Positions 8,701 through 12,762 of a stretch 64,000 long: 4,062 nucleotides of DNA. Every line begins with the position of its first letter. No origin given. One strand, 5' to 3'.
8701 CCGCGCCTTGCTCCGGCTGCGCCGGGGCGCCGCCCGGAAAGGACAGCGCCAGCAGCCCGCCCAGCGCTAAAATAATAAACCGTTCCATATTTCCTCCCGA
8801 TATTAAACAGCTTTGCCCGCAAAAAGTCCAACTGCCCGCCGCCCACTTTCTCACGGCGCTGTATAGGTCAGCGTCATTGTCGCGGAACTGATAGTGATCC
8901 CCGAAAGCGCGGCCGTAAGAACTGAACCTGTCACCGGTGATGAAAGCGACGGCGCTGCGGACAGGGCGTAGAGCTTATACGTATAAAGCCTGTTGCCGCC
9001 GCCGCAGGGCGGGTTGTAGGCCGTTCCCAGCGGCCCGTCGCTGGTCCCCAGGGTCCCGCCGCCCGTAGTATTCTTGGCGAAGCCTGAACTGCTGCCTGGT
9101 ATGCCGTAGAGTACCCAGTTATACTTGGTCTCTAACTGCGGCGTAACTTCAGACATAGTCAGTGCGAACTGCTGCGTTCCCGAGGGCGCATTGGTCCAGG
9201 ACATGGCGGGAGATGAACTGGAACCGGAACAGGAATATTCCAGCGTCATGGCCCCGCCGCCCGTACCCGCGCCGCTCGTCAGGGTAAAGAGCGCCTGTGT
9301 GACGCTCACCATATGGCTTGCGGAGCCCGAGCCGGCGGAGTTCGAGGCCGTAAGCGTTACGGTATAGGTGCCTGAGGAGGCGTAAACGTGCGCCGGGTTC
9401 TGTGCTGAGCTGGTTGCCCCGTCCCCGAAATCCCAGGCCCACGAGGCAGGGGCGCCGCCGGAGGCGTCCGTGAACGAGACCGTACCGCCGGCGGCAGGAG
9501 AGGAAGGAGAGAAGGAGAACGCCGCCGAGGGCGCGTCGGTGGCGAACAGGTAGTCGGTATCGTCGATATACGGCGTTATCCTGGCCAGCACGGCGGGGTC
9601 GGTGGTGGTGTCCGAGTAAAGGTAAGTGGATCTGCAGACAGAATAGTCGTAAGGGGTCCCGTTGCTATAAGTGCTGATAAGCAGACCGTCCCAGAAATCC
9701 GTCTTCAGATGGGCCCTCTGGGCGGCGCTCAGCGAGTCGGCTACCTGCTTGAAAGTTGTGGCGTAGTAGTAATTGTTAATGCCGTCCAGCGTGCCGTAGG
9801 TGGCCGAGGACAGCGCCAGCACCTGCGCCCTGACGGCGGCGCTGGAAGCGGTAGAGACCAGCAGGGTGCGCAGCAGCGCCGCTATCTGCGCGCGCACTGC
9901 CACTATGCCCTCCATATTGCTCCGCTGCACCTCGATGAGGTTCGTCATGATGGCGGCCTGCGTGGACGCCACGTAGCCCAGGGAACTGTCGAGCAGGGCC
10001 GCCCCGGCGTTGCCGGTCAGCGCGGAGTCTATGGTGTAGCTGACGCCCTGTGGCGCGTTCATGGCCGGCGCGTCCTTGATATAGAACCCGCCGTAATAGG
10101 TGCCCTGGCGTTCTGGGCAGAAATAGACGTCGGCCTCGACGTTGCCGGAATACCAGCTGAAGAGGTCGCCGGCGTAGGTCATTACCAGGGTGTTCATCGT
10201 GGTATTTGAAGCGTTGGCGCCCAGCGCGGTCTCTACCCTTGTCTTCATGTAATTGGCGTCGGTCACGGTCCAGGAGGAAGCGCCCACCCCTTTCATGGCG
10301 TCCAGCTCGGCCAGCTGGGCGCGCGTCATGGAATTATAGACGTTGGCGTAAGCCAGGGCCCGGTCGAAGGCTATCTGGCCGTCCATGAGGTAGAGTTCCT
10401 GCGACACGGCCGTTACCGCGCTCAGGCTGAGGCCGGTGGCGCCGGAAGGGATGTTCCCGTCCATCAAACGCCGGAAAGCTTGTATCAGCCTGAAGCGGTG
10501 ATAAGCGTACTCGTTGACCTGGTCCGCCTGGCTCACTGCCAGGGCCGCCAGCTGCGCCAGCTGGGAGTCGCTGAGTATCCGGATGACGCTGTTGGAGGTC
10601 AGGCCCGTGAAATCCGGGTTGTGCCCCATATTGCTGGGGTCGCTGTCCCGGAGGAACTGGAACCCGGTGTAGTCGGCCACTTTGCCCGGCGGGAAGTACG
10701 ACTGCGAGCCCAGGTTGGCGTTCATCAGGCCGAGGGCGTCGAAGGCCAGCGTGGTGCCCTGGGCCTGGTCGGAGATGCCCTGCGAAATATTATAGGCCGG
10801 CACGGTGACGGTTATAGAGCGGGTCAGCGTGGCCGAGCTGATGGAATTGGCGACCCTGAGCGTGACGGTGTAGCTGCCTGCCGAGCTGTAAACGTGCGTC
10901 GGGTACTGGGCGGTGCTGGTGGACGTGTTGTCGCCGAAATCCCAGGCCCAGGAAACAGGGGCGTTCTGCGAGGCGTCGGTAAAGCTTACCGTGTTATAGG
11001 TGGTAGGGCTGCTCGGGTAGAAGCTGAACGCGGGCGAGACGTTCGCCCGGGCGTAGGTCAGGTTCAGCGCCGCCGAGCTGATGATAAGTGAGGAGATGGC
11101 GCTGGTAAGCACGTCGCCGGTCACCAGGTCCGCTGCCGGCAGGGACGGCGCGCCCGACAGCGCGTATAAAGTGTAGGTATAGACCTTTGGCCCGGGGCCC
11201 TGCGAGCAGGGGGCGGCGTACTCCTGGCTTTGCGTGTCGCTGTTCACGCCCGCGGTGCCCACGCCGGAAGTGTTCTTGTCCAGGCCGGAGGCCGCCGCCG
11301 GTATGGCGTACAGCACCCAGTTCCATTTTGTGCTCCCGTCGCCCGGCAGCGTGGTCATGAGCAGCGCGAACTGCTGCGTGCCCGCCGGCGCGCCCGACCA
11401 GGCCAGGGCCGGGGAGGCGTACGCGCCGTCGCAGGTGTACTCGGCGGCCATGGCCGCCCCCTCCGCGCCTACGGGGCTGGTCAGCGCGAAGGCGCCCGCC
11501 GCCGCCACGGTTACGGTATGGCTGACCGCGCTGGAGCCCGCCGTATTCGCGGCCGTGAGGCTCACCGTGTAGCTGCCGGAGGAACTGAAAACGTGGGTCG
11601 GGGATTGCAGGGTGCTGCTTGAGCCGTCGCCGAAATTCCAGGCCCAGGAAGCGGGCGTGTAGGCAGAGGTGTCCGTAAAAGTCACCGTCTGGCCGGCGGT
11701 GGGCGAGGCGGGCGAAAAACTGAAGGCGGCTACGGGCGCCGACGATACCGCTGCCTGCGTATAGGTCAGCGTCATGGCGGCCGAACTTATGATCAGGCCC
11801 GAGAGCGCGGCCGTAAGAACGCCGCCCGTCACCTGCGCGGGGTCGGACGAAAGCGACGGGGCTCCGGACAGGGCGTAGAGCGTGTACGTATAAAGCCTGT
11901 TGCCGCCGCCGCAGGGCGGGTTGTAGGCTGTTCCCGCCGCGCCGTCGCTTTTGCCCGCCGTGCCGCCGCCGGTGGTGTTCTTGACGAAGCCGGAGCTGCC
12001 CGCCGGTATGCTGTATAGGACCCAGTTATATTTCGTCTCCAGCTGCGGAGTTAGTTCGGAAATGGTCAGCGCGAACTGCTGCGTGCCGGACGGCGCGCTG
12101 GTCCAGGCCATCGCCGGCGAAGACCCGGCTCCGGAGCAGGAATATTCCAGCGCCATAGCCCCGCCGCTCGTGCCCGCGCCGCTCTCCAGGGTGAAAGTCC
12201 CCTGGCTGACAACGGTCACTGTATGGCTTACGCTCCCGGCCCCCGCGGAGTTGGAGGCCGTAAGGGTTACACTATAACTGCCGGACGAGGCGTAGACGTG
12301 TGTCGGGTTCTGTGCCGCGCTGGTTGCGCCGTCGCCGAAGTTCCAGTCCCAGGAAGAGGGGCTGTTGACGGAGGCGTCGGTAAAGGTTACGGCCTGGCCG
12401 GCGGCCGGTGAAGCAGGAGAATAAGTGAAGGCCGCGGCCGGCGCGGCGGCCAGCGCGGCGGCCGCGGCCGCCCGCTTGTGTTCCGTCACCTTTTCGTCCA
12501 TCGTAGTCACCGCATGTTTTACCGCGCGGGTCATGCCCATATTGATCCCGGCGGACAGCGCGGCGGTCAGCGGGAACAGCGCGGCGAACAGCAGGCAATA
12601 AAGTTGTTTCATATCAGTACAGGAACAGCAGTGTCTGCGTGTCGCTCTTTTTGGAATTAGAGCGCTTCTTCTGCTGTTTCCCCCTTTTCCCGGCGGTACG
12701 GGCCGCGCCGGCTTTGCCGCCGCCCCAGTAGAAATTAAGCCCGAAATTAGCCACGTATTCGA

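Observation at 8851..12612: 1253-aa secreted protein with alternating PKD and PEBP-like modules around an unknown central domain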

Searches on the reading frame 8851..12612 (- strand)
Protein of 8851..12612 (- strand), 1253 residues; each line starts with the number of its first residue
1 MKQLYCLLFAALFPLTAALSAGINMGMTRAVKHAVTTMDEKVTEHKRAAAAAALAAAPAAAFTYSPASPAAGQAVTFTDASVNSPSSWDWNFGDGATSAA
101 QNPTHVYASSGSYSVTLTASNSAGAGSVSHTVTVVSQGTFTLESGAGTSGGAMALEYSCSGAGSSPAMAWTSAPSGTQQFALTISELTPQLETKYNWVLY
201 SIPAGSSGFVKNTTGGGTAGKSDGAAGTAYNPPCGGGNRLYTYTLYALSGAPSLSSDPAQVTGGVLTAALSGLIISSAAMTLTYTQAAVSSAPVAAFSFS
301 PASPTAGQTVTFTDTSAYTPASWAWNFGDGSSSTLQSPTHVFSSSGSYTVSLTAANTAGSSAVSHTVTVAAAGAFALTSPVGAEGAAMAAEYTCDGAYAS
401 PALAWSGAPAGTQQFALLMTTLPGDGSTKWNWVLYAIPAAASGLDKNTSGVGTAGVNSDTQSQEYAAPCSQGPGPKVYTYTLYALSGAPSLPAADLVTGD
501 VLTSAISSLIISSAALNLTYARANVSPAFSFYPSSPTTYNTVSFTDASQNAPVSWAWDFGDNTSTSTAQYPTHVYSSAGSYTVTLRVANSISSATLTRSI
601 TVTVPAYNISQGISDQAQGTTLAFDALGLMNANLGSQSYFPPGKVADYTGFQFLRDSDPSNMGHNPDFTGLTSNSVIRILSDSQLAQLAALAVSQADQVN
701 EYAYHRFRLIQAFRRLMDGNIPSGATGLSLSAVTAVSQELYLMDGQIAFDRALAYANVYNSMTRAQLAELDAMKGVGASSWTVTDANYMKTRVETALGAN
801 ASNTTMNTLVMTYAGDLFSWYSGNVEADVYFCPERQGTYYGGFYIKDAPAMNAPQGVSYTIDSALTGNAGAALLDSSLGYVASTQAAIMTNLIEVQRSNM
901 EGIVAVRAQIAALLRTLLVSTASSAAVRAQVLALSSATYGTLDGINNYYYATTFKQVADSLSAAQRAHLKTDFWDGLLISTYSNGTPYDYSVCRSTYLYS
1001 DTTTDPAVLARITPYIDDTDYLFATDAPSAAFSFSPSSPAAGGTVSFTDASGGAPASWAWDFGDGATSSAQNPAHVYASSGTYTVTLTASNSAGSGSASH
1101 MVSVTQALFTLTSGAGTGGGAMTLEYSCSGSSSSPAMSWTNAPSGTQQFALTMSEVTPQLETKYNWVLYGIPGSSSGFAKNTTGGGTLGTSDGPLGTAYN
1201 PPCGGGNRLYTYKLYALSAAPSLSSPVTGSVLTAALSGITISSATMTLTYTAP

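Call 5: search_protein_families(library=pfam, proteins=[window:8851-12612:-], max_evalue=0.01)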
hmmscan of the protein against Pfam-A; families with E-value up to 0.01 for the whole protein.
window:8851-12612:- (1253 aa): 7 families
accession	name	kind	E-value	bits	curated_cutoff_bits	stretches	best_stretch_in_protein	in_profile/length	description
PF18911.6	PKD_4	-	1.4e-66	221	27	4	1043-1105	18-84/85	PKD domain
PF00801.26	PKD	-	2.8e-58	194.3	23.5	4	1033-1103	3-79/80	PKD domain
PF01161.25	PBP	-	8e-44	149.7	24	3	388-520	2-135/135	Phosphatidylethanolamine-binding protein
PF18981.6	InlK_D3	-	2.8e-13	50.2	25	1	341-369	44-73/75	Internalin K domain (D3/D4)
PF16820.11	PKD_3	-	0.00019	21.7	26.3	0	549-589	31-68/68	PKD-like domain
PF01835.25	MG2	-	0.00077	20.2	32.8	0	1044-1097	37-89/96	MG2 domain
PF06564.18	CBP_BcsQ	-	0.0062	16.5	21.3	0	181-212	102-133/234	Cellulose biosynthesis protein BcsQ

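Call 6: search_protein_families(library=ncbifam, proteins=[window:8851-12612:-], max_evalue=0.01)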
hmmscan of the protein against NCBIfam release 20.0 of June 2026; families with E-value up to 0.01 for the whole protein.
window:8851-12612:- (1253 aa): 7 families
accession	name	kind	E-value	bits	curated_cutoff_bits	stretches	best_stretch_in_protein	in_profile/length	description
TIGR00864.1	PCC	subfamily_domain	3.2e-21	73.6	1861.4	4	1047-1112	1417-1482/2700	polycystin cation channel protein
TIGR00481.1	TIGR00481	subfamily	2.3e-20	72.8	57.75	3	391-517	7-139/142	YbhB/YbcL family Raf kinase inhibitor-like protein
NF007330.0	PRK09818.1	equivalog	5.2e-16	59.1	277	3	366-507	13-167/183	kinase inhibitor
NF007609.0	PRK10257.1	equivalog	6.1e-13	48.7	226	2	394-456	25-87/158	kinase inhibitor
NF033932.1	LapB_rpt_80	domain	1.2e-08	35.1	45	0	346-370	1-25/83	LapB repeat-containing protein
NF058578.1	CPR_pilus_PamR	equivalog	9.6e-08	31.2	300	0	1051-1104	176-237/297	pilus system RbmA-like protein PamR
TIGR01644.1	phage_P2_V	subfamily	2.4e-06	27.2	46.75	0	319-371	87-139/192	phage baseplate assembly protein V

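Call 16: find_encoding_contigs(protein=window:8851-12612:-, flank=10000, max_places=6)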
Protein window:8851-12612:- (1253 aa): 3 contigs read that carry it; 2 places shown.
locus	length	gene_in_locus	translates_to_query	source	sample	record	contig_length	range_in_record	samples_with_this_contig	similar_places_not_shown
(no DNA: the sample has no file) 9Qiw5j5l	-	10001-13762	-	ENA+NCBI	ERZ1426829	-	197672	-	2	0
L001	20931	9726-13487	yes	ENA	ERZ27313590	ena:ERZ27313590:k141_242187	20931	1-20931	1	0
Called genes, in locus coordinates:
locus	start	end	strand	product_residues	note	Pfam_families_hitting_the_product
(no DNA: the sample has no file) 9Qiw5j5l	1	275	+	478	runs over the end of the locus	PF00496:SBP_bac_5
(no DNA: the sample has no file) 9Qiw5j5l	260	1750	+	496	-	PF02518:HATPase_c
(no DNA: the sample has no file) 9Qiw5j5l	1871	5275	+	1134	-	PF05193:Peptidase_M16_C (faint)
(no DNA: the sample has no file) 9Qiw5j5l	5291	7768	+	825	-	PF26549:Tricorn_N, PF13414:TPR_11 (weak), PF13432:TPR_16 (weak), PF14559:TPR_19, PF13414:TPR_11 (weak), PF13424:TPR_12 (weak), PF07719:TPR_2 (weak), PF13181:TPR_8 (weak), +14 more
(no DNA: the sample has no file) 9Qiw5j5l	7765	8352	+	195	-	PF04542:Sigma70_r2, PF08281:Sigma70_r4_2, PF04545:Sigma70_r4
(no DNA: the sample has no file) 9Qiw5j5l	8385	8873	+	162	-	-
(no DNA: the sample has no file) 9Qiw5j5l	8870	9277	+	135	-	-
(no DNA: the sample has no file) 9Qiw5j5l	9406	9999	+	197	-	-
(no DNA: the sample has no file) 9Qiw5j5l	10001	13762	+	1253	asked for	PF00801:PKD, PF18911:PKD_4, PF01161:PBP, PF00801:PKD, PF18911:PKD_4, PF01161:PBP, PF00801:PKD, PF18911:PKD_4, +5 more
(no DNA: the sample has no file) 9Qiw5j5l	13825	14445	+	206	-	PF01161:PBP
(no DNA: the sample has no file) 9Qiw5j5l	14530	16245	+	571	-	PF07813:LTXXQ (faint)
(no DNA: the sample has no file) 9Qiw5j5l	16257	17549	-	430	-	PF03415:Peptidase_C11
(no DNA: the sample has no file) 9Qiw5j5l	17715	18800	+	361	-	PF00953:Glycos_transf_4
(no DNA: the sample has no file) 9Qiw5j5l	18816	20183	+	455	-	PF21799:MurD-like_N, PF08245:Mur_ligase_M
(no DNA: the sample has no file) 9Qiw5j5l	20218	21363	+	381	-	PF01098:FTSW_RODA_SPOVE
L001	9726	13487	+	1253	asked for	PF00801:PKD, PF18911:PKD_4, PF01161:PBP, PF00801:PKD, PF18911:PKD_4, PF01161:PBP, PF00801:PKD, PF18911:PKD_4, +5 more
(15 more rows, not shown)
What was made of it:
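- Checked: The identical protein occurs on independent metagenome contigs (197.7 kb and 20.9 kb, call 16).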

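Call 18: find_homologous_proteins(query=window:8851-12612:-, max_evalue=1e-20)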
Query window:8851-12612:- (1253 aa): 740 proteins with E <= 1e-20 among 8000 candidates; the best 120 are listed.
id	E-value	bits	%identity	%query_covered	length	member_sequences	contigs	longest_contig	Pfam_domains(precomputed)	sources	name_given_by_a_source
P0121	0.0e+0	2196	77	100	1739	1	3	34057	PF00801.27,PF18981.7,PF07603.18,PF01161.26,PF18911.7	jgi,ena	-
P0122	0.0e+0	2117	78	100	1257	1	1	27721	PF16820.12,PF00801.27,PF18981.7,PF01161.26,PF18911.7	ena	-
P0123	0.0e+0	2063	93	82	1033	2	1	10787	PF00801.27,PF18981.7,PF01161.26,PF18911.7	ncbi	ncbi:MAG: PKD domain-containing protein, partial [Elusimicrobiota bacterium]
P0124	0.0e+0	1796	86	58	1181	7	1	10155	PF16820.12,PF00801.27,PF18981.7,PF01161.26,PF18911.7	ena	-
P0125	0.0e+0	1748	82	58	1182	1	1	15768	PF07679.23,PF16820.12,PF00801.27,PF18981.7,PF01835.26,PF01161.26,PF18911.7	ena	-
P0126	0.0e+0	1717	80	58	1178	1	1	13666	PF16820.12,PF00801.27,PF18981.7,PF01835.26,PF01161.26,PF18911.7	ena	-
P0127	0.0e+0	1697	82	58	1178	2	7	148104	PF16820.12,PF00801.27,PF18981.7,PF01161.26,PF18911.7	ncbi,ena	-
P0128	0.0e+0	1297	88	36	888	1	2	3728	PF16820.12,PF00801.27,PF18981.7,PF01161.26,PF18911.7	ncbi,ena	-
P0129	1.3e-297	1008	56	40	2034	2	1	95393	PF00801.27,PF18981.7,PF00149.34,PF18911.7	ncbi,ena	-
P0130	1.3e-289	982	54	25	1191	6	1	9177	PF16820.12,PF00801.27,PF11797.15,PF18981.7,PF01161.26,PF18911.7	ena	-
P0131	4.2e-272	924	52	58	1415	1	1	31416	PF00801.27,PF18981.7,PF00404.25,PF07603.18,PF01161.26,PF18911.7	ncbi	-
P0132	1.2e-263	896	46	40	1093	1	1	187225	PF16820.12,PF00801.27,PF18981.7,PF01161.26,PF18911.7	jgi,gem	-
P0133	2.0e-257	875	49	37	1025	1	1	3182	PF00801.27,PF18981.7,PF01161.26,PF18911.7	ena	-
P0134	2.9e-253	862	31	26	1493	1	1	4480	PF16820.12,PF00801.27,PF18981.7,PF25814.2,PF08428.17,PF01835.26,PF18911.7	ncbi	ncbi:MAG: hypothetical protein CVV31_13800, partial [Methanomicrobiales archaeon HGW-Methanomicrobia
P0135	8.6e-252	857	52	40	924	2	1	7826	PF16820.12,PF00801.27,PF18981.7,PF01161.26,PF18911.7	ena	-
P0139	2.2e-230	786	54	51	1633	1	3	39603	PF00801.27,PF07603.18,PF01161.26,PF18911.7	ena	-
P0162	1.7e-194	667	49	57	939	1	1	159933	PF00801.27,PF01161.26,PF18911.7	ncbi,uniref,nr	ncbi:PKD domain-containing protein [Geobacter pelophilus]|uniref:PKD domain-containing protein n=1 T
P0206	7.0e-158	546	42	52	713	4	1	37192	PF01161.26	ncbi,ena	-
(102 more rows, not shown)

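Call 77: search_protein_families(library=pfam, proteins=[P0121, P0122, P0124, P0131, P0132, P0139, P0162, P0206], max_evalue=0.000001)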
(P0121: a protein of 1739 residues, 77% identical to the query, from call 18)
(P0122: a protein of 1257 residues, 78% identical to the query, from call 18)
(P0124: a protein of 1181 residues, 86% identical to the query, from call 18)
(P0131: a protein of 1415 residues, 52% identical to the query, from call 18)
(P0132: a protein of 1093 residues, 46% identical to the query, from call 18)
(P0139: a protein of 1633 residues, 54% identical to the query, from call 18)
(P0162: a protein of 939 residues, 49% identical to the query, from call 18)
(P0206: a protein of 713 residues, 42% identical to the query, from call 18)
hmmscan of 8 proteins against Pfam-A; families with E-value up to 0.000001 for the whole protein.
P0121 (1739 aa): 5 families
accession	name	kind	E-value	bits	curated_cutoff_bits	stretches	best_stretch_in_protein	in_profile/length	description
PF18911.6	PKD_4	-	7e-77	254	27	5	1044-1106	18-84/85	PKD domain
PF00801.26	PKD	-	2.3e-65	217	23.5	5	1042-1105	13-80/80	PKD domain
PF01161.25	PBP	-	1.4e-46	158.6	24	3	154-285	2-135/135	Phosphatidylethanolamine-binding protein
PF07603.17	Lcl_C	-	5.9e-37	127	34.9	2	1564-1674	2-98/117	Lcl C-terminal domain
PF18981.6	InlK_D3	-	1.1e-12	48.2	25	0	1079-1106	47-74/75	Internalin K domain (D3/D4)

P0122 (1257 aa): 4 families
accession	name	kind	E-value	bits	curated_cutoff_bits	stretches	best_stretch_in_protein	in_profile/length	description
PF18911.6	PKD_4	-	2.2e-63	210.7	27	4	1028-1106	3-84/85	PKD domain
PF00801.26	PKD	-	1.8e-56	188.5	23.5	4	1036-1105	7-80/80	PKD domain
PF01161.25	PBP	-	5.4e-50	169.7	24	3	154-285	2-135/135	Phosphatidylethanolamine-binding protein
PF18981.6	InlK_D3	-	7.2e-11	42.5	25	0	110-135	48-73/75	Internalin K domain (D3/D4)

P0124 (1181 aa): 4 families
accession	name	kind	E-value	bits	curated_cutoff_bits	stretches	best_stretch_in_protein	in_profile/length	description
PF18911.6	PKD_4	-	8.9e-83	272.9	27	5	68-132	16-84/85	PKD domain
PF00801.26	PKD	-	1.6e-72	239.9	23.5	5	67-131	12-80/80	PKD domain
PF01161.25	PBP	-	2.7e-29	102.7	24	2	231-363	1-135/135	Phosphatidylethanolamine-binding protein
PF18981.6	InlK_D3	-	1.3e-14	54.4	25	0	1004-1029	48-73/75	Internalin K domain (D3/D4)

P0131 (1415 aa): 6 families
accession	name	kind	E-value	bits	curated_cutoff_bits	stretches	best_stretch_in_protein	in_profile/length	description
PF18911.6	PKD_4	-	1.5e-68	227.2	27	4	543-621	2-83/85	PKD domain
PF00801.26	PKD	-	6.8e-59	196.3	23.5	4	557-621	9-80/80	PKD domain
PF07603.17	Lcl_C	-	7.3e-40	136.3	34.9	2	1168-1269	1-89/117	Lcl C-terminal domain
PF01161.25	PBP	-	5e-15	56.5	24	1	642-772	2-133/135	Phosphatidylethanolamine-binding protein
PF00404.24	Dockerin_1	-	4e-12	46.6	22.9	1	1358-1412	1-55/57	Dockerin type I domain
PF18981.6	InlK_D3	-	2.2e-07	31.3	25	0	912-940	46-74/75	Internalin K domain (D3/D4)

P0132 (1093 aa): 4 families
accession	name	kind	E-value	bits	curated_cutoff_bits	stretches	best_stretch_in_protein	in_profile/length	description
PF18911.6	PKD_4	-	1.4e-58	195.4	27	4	52-115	20-83/85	PKD domain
PF00801.26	PKD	-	5.2e-47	158.2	23.5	4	282-346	12-80/80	PKD domain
PF01161.25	PBP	-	3.5e-36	125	24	2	134-269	2-135/135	Phosphatidylethanolamine-binding protein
PF18981.6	InlK_D3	-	3.3e-11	43.5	25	0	547-576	47-75/75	Internalin K domain (D3/D4)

P0139 (1633 aa): 4 families
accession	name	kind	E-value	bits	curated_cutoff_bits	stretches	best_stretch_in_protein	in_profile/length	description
PF07603.17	Lcl_C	-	2e-44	151.1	34.9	2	814-952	2-106/117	Lcl C-terminal domain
PF18911.6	PKD_4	-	1.3e-32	112.1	27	2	442-519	3-83/85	PKD domain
PF00801.26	PKD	-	3.9e-27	94.5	23.5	2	455-519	12-80/80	PKD domain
PF01161.25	PBP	-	4.1e-17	63.2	24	1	539-671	2-135/135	Phosphatidylethanolamine-binding protein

P0162 (939 aa): 3 families
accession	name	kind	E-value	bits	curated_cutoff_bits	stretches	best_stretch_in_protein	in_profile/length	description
PF18911.6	PKD_4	-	1.2e-33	115.5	27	2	204-265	23-83/85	PKD domain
PF00801.26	PKD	-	4.1e-27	94.4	23.5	2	197-263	9-79/80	PKD domain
PF01161.25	PBP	-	2.3e-13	51.1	24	1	285-417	2-135/135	Phosphatidylethanolamine-binding protein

P0206 (713 aa): 1 family
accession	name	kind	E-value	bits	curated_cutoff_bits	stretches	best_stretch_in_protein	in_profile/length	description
PF01161.25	PBP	-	5.3e-18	66.1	24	1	576-709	1-134/135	Phosphatidylethanolamine-binding protein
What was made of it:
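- Checked: Orthologues at about 78% identity keep the 4 PKD / 3 PEBP layout (P0122 and P0121; calls 18, 77).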

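Call 99: list_cluster_members(proteins=[window:8854-12612:-, window:6371-8083:-, window:8171-8788:-])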
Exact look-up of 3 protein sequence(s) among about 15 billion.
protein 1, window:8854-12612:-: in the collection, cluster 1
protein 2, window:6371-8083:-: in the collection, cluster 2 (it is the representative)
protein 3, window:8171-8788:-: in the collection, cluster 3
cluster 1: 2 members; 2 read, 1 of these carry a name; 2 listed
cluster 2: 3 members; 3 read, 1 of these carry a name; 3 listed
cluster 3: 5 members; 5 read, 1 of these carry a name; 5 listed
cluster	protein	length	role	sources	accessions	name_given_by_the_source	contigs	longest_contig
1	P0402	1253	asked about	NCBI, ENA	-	-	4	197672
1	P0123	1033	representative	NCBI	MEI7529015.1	MAG: PKD domain-containing protein, partial [Elusimicrobiota bacterium]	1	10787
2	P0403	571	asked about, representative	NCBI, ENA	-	-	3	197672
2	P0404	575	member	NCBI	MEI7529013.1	MAG: hypothetical protein WCK76_08705 [Elusimicrobiota bacterium]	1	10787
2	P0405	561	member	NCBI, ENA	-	-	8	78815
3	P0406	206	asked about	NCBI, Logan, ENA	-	-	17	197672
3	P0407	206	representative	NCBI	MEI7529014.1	MAG: YbhB/YbcL family Raf kinase inhibitor-like protein [Elusimicrobiota bacterium]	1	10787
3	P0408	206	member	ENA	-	-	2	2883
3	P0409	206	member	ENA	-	-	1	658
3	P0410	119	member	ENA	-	-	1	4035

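Call 101: search_protein_families(library=padloc, proteins=[window:8854-12612:-], max_evalue=0.001)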
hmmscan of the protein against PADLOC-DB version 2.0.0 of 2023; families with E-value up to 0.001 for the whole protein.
window:8854-12612:- (1253 aa): 0 families

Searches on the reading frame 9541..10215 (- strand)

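Call 79: search_protein_families(library=pfam, proteins=[window:9541-10215:-], max_evalue=5)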
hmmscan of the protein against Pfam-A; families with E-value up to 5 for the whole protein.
window:9541-10215:- (225 aa): 1 family
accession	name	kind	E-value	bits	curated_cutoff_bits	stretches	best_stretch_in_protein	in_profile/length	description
PF10824.14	T7SS_ESX_EspC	-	0.044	14.7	23.5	1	56-117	20-82/100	Excreted virulence factor EspC, type VII ESX diderm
